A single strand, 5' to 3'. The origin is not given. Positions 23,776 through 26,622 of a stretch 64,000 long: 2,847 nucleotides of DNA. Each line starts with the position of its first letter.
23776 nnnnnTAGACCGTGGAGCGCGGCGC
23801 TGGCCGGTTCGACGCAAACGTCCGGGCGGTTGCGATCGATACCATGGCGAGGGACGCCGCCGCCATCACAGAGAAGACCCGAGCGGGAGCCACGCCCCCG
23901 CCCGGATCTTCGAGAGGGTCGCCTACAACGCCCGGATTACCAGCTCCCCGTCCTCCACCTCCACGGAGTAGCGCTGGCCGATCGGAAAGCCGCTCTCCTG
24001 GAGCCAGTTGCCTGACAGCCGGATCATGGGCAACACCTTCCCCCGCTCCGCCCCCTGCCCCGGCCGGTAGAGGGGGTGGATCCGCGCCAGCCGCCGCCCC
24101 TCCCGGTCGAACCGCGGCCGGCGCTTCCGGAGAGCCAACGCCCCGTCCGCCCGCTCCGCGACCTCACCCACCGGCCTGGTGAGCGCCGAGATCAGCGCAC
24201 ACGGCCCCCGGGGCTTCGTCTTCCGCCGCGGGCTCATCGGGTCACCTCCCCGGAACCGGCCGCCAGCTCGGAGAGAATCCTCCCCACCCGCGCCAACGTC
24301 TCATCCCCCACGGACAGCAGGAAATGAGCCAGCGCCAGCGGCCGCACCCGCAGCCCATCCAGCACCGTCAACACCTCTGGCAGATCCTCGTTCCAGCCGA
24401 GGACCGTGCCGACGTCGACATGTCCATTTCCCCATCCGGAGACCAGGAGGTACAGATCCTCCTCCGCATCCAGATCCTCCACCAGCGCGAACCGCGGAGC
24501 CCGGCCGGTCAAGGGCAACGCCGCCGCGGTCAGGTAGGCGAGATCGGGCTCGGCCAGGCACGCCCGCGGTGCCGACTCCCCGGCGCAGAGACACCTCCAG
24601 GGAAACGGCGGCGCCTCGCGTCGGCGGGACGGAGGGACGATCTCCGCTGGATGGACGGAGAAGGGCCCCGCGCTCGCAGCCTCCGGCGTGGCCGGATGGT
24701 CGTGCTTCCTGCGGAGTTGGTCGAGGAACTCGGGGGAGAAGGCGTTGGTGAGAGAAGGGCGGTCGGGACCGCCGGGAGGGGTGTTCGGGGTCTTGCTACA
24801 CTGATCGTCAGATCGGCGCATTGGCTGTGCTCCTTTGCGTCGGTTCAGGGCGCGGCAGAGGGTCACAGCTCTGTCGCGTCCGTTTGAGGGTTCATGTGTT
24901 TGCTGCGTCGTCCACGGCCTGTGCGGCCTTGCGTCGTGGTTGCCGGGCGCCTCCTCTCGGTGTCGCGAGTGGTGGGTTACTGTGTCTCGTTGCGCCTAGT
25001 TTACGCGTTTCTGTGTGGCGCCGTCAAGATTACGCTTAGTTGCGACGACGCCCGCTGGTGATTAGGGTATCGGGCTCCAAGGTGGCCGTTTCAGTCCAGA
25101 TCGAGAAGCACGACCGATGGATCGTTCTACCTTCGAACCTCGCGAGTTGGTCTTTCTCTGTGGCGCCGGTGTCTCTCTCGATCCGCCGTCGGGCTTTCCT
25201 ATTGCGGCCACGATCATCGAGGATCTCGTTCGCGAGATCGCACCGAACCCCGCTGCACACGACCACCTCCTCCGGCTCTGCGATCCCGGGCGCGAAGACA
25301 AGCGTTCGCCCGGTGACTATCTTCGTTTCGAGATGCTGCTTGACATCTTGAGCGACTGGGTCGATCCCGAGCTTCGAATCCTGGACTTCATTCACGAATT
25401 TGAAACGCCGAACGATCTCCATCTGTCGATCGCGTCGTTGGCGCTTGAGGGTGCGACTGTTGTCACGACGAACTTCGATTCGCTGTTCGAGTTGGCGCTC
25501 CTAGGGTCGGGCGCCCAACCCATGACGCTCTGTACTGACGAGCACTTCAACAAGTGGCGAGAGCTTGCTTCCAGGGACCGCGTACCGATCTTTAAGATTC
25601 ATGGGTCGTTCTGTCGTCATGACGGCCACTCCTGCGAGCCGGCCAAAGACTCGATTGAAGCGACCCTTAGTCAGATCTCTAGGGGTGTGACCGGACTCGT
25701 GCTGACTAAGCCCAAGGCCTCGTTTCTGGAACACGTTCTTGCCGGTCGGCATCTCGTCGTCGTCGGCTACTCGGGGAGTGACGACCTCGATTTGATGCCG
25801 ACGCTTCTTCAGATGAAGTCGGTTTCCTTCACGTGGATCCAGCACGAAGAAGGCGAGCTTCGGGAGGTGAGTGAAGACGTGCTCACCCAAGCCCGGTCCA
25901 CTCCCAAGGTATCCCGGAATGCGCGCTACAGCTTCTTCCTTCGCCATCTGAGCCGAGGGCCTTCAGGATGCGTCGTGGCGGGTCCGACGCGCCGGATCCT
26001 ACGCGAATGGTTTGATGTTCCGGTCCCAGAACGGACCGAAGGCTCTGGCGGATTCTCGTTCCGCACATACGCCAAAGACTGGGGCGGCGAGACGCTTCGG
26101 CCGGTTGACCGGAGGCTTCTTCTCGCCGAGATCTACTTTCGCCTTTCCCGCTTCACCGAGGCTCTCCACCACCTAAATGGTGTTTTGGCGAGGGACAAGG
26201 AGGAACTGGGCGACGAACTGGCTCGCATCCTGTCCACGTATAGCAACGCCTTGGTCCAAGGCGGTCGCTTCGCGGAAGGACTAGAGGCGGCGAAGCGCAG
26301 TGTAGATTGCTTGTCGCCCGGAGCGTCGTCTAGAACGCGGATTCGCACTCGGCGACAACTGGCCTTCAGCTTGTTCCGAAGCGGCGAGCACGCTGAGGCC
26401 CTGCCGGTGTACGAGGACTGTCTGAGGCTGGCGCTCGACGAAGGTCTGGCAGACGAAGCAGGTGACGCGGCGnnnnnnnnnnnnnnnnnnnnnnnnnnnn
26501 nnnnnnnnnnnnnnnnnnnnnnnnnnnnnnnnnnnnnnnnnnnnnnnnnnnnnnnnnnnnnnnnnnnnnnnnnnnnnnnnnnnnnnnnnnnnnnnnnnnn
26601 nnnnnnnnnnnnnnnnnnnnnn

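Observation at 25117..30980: SIR2-TPR gene precisely split by a transposon; the intact gene can be reconstructed in silico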

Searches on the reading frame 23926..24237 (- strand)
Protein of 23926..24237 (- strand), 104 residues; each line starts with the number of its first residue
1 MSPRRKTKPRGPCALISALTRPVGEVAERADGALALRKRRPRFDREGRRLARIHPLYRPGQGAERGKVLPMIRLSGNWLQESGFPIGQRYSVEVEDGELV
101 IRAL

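Call 4: search_protein_families(library=pfam, proteins=[window:23926-24237:-], max_evalue=0.01)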
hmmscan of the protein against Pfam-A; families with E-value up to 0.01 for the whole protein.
window:23926-24237:- (104 aa): 1 family
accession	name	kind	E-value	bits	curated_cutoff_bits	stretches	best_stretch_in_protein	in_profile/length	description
PF08845.15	SymE_toxin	-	3.2e-11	43.6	29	1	59-103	10-54/54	Toxin SymE, type I toxin-antitoxin system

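Call 14: search_protein_families(library=padloc, proteins=[window:23926-24237:-], max_evalue=0.01)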
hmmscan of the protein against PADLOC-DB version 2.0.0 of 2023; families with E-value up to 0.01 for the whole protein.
window:23926-24237:- (104 aa): 0 families

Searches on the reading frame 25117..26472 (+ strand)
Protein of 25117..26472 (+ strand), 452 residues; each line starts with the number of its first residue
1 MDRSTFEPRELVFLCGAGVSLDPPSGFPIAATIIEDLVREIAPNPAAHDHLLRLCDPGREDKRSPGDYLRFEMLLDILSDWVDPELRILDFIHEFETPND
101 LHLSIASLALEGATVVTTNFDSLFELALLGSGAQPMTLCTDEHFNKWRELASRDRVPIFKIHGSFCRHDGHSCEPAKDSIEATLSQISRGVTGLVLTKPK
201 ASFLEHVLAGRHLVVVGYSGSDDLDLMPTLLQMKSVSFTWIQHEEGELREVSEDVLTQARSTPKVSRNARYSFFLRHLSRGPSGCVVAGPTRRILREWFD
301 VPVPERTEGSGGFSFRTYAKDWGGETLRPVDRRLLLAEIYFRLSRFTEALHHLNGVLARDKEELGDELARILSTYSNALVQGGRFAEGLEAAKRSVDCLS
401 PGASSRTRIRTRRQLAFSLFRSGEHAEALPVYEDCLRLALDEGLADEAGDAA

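Call 4: search_protein_families(library=pfam, proteins=[window:25117-26472:+], max_evalue=0.01)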
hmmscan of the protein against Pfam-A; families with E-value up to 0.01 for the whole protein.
window:25117-26472:+ (452 aa): 10 families
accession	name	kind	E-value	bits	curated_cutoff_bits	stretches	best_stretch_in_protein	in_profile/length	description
PF13289.12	SIR2_2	-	5.3e-12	46.5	24.5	1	114-225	2-97/141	SIR2-like domain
PF13424.12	TPR_12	-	1.5e-11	44.7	30.1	2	335-397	8-73/77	Tetratricopeptide repeat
PF07719.23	TPR_2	-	3.6e-07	30.2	27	0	414-439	6-31/34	Tetratricopeptide repeat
PF13428.12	TPR_14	-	3.8e-06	27.5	23.5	0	411-439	3-31/44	Tetratricopeptide repeat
PF13374.12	TPR_10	-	0.0003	21.1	27.5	0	410-438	3-31/42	Tetratricopeptide repeat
PF00515.34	TPR_1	-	0.0025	18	27.8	0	336-354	7-25/34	Tetratricopeptide repeat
PF13176.12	TPR_7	-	0.0052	17.2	27.9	0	421-443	11-33/36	Tetratricopeptide repeat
PF13432.12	TPR_16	-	0.006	17.5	32.7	0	334-398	1-60/65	Tetratricopeptide repeat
PF14559.12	TPR_19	-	0.0066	17.2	25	0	333-362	28-57/68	Tetratricopeptide repeat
PF12895.13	ANAPC3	-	0.0095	16.6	27.2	0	332-356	25-49/82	Anaphase-promoting complex, cyclosome, subunit 3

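Call 13: search_protein_families(library=ncbifam, proteins=[window:25117-26472:+], max_evalue=0.01)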
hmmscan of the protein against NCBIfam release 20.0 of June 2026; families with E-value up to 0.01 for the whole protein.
window:25117-26472:+ (452 aa): 3 families
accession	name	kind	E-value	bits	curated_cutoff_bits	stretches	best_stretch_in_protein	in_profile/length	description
NF040586.1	FxSxx_TPR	equivalog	5.1e-05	21.9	300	1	336-439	520-628/830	FxSxx-COOH system tetratricopeptide repeat protein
NF053617.1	SARPRegAfsRStmc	equivalog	0.0027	15.7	1430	1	406-442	213-249/986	SARP-family global regulator AfsR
NF052415.1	T3SS_chap_SctY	equivalog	0.0066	17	70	0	333-393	43-101/106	type III secretion apparatus assembly chaperone SctY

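Call 14: search_protein_families(library=padloc, proteins=[window:25117-26472:+], max_evalue=0.01)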
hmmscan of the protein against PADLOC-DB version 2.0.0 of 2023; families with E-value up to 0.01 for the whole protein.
window:25117-26472:+ (452 aa): 9 families
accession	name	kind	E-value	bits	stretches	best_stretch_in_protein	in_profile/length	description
PDLC05061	PDC-S65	-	2.1e-13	48.5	1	95-165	120-191/592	-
PDLC02419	Aga_SIR2-PNTD1-PNTD2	-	2.9e-08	30.9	1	107-165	113-174/558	Class I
PDLC05060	PDC-S65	-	2.4e-07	28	1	77-165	15-99/503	-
PDLC04087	SIR2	-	4.9e-06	23.6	1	109-165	129-194/343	-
PDLC02420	Aga_SIR2-PNTD1-PNTD2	-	3.1e-05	20.4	1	113-223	133-226/1010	Class I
PDLC02401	Aga_SIR2-PNTD1-PNTD2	-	8.7e-05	19.5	1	113-165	94-147/524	Class I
PDLC00409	ThsA1|ThsA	-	0.00012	19.5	1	87-164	81-153/242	STALD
PDLC02384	pAgo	-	0.00025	17.4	1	114-251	138-261/1030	-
PDLC00407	ThsA1|ThsA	-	0.00053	16.7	1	88-166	81-154/478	STALD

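Call 23: search_solved_structures(query=window:25117-26472:+, max_evalue=1, show_alignments=3)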
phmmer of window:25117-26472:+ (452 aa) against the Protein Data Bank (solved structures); distinct sequences matched with E-value up to 1: 8.
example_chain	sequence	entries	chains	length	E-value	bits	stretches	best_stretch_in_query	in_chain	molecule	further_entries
9r3e_B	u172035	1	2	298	0.00021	23.5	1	100-177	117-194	Protein FAM118B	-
9r0p_B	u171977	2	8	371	0.00041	22.5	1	100-177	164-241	Protein FAM118B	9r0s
8hvr_I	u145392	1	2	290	0.014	17.5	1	399-443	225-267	Regulatory protein AfsR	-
8jke_I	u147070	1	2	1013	0.029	16.4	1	403-443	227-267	Regulatory protein AfsR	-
8k60_I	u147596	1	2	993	0.029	16.4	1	403-443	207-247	Regulatory protein AfsR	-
9v0g_E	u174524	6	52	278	0.18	13.8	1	101-169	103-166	NAD-dependent protein deacetylase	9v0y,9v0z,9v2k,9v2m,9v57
3ceq_A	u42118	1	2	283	0.39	12.7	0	335-396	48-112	Kinesin light chain 2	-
3edt_B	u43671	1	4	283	0.45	12.5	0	335-396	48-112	Kinesin light chain 2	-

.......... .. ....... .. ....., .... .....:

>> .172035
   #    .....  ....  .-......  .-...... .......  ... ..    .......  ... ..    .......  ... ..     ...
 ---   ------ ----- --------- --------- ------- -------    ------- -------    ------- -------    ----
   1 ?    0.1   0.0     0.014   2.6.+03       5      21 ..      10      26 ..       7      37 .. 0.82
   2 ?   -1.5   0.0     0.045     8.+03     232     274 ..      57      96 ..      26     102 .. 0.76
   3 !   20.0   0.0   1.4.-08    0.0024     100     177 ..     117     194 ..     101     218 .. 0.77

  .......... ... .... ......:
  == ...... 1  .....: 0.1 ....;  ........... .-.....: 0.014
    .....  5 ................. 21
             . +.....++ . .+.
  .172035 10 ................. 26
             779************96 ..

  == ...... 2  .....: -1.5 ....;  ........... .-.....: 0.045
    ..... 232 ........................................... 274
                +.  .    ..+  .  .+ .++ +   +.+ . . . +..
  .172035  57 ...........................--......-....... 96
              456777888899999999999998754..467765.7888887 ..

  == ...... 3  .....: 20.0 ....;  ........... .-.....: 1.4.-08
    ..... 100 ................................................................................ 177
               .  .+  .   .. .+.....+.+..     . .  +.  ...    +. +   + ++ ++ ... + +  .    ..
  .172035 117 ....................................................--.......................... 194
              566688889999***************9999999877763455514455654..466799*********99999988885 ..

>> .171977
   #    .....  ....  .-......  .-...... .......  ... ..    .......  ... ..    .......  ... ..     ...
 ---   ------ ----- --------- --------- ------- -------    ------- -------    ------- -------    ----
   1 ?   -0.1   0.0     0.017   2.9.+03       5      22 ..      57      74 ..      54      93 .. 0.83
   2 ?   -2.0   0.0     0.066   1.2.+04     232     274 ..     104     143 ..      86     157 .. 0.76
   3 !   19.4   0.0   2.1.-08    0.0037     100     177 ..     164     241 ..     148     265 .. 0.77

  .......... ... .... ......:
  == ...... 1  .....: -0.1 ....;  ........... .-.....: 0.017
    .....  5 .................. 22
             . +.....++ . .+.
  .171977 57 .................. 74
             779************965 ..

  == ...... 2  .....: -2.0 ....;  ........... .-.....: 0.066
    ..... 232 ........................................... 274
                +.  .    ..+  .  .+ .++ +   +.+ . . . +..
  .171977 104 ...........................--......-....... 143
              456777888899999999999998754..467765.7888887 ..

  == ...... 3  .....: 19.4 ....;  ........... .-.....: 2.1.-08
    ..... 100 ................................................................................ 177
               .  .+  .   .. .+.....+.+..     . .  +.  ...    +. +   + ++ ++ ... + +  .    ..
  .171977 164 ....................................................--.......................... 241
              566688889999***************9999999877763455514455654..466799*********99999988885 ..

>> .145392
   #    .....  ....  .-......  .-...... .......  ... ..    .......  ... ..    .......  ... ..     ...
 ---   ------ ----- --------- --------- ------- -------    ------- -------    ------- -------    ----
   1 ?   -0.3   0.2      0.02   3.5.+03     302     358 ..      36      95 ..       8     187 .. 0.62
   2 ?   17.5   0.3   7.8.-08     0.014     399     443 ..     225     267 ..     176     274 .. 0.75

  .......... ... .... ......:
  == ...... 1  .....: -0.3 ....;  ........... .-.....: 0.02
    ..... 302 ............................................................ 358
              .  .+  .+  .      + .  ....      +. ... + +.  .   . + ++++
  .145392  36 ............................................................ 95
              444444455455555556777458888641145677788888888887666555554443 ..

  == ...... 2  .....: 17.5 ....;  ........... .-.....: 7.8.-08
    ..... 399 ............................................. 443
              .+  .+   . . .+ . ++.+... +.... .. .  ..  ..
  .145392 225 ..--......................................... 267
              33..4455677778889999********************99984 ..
